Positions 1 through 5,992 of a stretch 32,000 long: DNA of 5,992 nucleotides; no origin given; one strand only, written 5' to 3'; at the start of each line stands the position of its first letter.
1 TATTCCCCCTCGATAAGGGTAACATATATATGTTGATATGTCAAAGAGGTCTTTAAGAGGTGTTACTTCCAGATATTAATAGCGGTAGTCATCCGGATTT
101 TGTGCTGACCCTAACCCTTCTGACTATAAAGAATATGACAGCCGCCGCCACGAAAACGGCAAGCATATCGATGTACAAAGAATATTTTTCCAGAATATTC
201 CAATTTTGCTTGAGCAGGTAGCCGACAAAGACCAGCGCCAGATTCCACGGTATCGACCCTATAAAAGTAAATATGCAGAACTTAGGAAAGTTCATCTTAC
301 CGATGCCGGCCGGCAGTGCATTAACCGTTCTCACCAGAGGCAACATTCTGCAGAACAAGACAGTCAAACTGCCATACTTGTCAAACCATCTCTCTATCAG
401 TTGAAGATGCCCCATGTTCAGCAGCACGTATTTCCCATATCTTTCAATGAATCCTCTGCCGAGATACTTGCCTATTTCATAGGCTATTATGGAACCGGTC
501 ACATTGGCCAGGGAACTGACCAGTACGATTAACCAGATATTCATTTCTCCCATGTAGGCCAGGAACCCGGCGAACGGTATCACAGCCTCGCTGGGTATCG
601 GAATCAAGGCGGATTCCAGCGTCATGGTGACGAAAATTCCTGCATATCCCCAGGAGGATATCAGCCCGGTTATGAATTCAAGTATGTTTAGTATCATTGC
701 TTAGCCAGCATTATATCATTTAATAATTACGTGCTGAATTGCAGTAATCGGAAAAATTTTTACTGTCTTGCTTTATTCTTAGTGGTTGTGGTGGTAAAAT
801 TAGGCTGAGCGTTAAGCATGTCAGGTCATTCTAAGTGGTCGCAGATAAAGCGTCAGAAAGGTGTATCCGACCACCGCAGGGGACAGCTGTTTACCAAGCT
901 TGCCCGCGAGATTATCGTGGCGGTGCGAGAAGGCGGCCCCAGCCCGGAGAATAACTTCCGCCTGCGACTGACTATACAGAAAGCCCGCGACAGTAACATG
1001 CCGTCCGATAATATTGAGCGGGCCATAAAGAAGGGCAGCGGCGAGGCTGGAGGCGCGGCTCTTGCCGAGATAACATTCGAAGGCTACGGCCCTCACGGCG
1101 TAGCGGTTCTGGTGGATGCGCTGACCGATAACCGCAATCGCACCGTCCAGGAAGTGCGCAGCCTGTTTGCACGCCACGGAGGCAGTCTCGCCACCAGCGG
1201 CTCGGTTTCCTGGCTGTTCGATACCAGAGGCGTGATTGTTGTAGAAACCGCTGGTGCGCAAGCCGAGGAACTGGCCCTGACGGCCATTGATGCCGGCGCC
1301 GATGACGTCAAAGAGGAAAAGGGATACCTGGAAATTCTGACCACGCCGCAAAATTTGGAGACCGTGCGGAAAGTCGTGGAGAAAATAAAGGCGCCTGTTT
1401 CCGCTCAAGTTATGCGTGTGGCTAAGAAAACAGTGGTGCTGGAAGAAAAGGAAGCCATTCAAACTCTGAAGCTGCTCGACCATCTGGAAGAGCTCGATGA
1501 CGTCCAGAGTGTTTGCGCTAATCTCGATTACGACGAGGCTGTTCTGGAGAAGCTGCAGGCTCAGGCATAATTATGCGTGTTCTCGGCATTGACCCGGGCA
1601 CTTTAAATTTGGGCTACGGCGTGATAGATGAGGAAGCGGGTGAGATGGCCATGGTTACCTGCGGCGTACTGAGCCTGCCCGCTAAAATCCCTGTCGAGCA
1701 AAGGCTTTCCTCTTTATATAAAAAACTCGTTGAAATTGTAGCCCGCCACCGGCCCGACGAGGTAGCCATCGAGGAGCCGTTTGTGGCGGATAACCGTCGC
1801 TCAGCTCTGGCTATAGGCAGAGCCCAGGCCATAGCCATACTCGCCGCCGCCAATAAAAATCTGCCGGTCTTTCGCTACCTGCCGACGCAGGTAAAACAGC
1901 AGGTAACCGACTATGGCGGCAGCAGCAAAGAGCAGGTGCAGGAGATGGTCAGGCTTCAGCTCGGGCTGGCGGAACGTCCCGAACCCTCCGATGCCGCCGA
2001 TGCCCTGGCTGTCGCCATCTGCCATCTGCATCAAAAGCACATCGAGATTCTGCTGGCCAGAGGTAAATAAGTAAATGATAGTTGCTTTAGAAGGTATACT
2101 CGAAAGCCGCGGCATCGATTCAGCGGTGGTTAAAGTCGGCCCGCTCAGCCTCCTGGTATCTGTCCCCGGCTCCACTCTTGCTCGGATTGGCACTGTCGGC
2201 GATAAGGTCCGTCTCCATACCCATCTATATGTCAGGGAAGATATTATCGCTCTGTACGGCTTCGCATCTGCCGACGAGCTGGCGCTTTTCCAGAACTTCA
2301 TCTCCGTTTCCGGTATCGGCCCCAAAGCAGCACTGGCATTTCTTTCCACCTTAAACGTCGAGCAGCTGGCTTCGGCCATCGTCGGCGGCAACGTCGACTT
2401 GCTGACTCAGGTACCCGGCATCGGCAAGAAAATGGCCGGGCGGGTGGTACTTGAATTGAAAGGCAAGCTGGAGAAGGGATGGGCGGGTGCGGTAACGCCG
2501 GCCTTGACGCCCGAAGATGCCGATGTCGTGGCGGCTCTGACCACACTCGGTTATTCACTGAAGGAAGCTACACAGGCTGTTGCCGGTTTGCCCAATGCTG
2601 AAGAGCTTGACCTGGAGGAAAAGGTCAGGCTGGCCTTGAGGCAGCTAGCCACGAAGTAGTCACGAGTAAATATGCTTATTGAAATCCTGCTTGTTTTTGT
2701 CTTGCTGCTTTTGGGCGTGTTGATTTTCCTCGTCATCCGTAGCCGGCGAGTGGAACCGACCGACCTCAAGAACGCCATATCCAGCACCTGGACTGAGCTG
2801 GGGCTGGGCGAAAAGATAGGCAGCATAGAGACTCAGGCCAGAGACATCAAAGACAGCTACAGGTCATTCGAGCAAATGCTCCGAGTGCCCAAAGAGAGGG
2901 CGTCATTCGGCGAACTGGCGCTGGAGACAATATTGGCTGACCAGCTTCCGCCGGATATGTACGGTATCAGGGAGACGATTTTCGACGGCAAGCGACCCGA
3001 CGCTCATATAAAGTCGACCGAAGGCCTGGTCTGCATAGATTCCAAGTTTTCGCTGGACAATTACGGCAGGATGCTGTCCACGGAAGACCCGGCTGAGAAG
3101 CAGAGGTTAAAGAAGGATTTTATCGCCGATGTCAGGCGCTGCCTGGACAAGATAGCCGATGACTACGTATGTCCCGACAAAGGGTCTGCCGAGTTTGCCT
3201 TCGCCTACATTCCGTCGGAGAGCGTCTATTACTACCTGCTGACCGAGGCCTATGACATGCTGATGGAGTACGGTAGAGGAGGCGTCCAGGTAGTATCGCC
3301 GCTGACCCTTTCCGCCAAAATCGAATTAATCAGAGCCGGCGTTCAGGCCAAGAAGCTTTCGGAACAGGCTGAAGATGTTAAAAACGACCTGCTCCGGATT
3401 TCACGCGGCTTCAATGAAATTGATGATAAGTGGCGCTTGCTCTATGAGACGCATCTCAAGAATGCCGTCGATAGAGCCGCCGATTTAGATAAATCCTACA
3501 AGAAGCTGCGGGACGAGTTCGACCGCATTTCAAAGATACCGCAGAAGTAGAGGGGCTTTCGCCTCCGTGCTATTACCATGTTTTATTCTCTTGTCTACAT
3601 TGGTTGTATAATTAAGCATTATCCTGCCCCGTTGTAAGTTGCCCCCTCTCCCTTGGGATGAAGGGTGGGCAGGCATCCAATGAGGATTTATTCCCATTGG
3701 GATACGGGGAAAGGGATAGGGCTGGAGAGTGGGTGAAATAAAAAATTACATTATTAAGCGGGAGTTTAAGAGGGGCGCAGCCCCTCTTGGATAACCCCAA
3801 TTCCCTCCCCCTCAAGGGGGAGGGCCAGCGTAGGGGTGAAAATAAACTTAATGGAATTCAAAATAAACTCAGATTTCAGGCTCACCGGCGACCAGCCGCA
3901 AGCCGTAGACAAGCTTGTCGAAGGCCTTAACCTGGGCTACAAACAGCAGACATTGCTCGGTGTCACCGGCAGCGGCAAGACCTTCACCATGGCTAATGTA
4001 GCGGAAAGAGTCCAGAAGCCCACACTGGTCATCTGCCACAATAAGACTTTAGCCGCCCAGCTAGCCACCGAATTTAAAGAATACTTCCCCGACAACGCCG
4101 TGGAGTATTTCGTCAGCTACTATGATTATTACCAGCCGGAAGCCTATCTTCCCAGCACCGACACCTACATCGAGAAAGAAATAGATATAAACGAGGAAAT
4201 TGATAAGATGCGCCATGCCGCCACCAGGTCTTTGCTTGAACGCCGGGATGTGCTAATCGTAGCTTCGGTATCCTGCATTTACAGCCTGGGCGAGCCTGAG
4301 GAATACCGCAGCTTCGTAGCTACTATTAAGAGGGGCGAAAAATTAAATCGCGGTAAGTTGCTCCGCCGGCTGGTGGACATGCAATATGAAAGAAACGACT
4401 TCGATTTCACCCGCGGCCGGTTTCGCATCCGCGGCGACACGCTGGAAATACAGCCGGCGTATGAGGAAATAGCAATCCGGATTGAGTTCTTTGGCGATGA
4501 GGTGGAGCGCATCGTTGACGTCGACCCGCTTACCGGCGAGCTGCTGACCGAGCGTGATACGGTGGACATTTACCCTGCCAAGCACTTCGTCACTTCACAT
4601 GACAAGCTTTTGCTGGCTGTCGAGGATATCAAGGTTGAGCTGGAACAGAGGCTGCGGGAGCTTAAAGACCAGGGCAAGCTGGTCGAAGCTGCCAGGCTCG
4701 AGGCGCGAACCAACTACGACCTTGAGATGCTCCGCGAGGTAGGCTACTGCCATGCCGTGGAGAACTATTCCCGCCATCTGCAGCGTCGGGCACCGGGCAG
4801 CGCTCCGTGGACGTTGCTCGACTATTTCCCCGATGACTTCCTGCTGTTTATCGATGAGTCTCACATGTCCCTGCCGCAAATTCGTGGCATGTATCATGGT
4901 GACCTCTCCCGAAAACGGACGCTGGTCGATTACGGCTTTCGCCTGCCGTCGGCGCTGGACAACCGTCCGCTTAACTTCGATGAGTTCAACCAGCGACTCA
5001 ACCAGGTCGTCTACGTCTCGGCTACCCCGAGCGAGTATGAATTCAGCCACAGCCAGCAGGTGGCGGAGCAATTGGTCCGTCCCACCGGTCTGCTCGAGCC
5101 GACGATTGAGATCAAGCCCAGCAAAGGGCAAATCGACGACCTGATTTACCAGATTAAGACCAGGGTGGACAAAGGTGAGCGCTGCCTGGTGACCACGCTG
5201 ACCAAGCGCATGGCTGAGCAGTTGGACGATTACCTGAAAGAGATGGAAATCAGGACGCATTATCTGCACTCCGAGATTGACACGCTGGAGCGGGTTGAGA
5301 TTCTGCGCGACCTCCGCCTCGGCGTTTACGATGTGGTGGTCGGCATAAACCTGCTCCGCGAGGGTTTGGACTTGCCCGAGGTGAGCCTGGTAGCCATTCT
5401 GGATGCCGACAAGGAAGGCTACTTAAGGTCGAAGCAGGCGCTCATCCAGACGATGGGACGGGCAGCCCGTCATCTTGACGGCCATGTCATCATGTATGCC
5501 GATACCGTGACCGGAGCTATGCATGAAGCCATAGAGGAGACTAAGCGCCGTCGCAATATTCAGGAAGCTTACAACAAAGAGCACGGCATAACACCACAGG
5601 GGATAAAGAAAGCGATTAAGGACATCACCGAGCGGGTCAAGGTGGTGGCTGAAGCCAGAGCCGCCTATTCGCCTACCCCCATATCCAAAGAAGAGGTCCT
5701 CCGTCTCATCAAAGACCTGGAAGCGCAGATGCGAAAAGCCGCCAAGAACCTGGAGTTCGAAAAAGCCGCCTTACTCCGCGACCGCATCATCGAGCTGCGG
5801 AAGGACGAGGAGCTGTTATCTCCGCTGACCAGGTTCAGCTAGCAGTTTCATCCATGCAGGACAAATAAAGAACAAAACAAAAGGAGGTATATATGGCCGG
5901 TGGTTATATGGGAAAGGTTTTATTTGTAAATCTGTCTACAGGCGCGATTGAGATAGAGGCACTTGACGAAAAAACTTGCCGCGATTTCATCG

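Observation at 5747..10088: The uvrB 3' end occurs three times and brackets two cargo islets: a tandem insertion hotspot inside a DNA-repair gene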

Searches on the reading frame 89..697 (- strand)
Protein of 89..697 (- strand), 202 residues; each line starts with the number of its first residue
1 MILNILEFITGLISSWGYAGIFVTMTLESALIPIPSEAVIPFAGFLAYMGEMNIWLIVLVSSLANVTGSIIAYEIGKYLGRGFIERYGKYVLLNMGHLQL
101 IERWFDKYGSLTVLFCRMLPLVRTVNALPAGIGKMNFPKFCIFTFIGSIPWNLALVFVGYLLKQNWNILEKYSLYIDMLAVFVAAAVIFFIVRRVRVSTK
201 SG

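Call 10: search_protein_families(library=pfam, proteins=[window:89-697:-])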
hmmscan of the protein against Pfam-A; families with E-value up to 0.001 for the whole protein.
window:89-697:- (202 aa): 1 family
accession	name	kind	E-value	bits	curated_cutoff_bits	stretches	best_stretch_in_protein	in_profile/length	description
PF09335.16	VTT_dom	-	3.2e-24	86.2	33.9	1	34-161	1-123/123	VTT domain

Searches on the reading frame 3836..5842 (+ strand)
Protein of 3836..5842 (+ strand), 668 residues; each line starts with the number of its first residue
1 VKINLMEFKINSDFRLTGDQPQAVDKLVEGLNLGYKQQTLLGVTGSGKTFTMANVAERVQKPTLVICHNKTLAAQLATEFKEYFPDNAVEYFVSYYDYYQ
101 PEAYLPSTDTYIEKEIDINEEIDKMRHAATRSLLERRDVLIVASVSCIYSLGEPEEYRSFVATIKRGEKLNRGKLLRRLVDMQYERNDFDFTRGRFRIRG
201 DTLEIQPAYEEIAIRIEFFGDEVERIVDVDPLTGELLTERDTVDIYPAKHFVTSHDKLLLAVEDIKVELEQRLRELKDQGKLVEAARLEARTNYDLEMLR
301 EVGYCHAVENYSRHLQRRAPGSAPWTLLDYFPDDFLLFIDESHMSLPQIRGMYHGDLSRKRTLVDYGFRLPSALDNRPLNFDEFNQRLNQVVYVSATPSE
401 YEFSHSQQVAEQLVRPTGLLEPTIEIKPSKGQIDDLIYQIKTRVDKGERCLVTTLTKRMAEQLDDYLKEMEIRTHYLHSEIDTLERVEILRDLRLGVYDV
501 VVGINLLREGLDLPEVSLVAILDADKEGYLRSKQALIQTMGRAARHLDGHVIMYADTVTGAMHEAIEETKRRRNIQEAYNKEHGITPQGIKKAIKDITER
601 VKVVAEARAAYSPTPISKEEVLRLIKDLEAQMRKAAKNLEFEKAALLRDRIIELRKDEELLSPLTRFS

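Call 10: search_protein_families(library=pfam, proteins=[window:3836-5842:+])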
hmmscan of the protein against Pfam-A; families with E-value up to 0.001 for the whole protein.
window:3836-5842:+ (668 aa): 6 families
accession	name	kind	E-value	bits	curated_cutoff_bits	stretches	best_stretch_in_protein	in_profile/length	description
PF17757.6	UvrB_inter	-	1.3e-33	115.4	22.9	1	163-251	2-91/91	UvrB interaction domain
PF12344.14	UvrB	-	1e-22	80.1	27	1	553-595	1-43/43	Ultra-violet resistance protein B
PF00271.37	Helicase_C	-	3.9e-19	69.4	23.5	1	435-546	5-109/110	Helicase conserved C-terminal domain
PF04851.21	ResIII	-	1.2e-11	45.2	22.5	1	16-89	4-82/164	Type III restriction enzyme, res subunit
PF02151.25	UVR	-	9e-10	38.4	21.5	1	623-656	2-35/36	UvrB/uvrC motif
PF00270.35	DEAD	-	1.1e-05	25.7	26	0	19-87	3-72/167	DEAD/DEAH box helicase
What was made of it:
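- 3836..5842 (+): uvrB, intact (668 aa, complete UVR domain). Pfam UvrB_inter, UvrB, Helicase_C and UVR (call 10).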

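Call 81: find_encoding_contigs(protein=window:3836-5842:+, flank=6000, max_places=10)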
Protein window:3836-5842:+ (668 aa): 1 contig read that carries it; 1 place shown.
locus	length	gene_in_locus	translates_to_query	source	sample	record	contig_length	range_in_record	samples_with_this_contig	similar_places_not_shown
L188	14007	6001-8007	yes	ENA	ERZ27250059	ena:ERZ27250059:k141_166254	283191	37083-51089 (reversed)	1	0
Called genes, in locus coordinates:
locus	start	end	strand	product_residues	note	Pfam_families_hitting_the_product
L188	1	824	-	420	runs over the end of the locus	PF07690:MFS_1, PF13347:MFS_2, PF07690:MFS_1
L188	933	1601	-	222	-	-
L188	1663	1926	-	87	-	PF05016:ParE_toxin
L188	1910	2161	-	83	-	PF19807:DUF6290 (weak)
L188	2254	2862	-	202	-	PF09335:VTT_dom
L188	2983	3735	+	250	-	PF20772:TACO1_YebC_N, PF01709:Transcrip_reg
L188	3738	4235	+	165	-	PF02075:RuvC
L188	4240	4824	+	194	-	PF01330:RuvA_N, PF00633:HHH (faint), PF14520:HHH_5, PF07499:RuvA_C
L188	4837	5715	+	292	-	PF02646:RmuC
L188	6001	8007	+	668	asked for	PF00270:DEAD (faint), PF04851:ResIII, PF17757:UvrB_inter, PF27431:UvrB_3rd, PF00271:Helicase_C, PF12344:UvrB, PF02151:UVR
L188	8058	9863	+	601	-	PF02730:AFOR_N, PF01314:AFOR_C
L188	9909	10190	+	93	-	PF02597:ThiS (weak)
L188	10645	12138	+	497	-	PF24389:ORC-CDC6-like (weak)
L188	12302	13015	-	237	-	PF00561:Abhydrolase_1, PF12697:Abhydrolase_6, PF00756:Esterase (weak), PF12146:Hydrolase_4, PF08386:Abhydrolase_4 (weak)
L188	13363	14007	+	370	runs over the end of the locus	PF03060:NMO, PF01070:FMN_dh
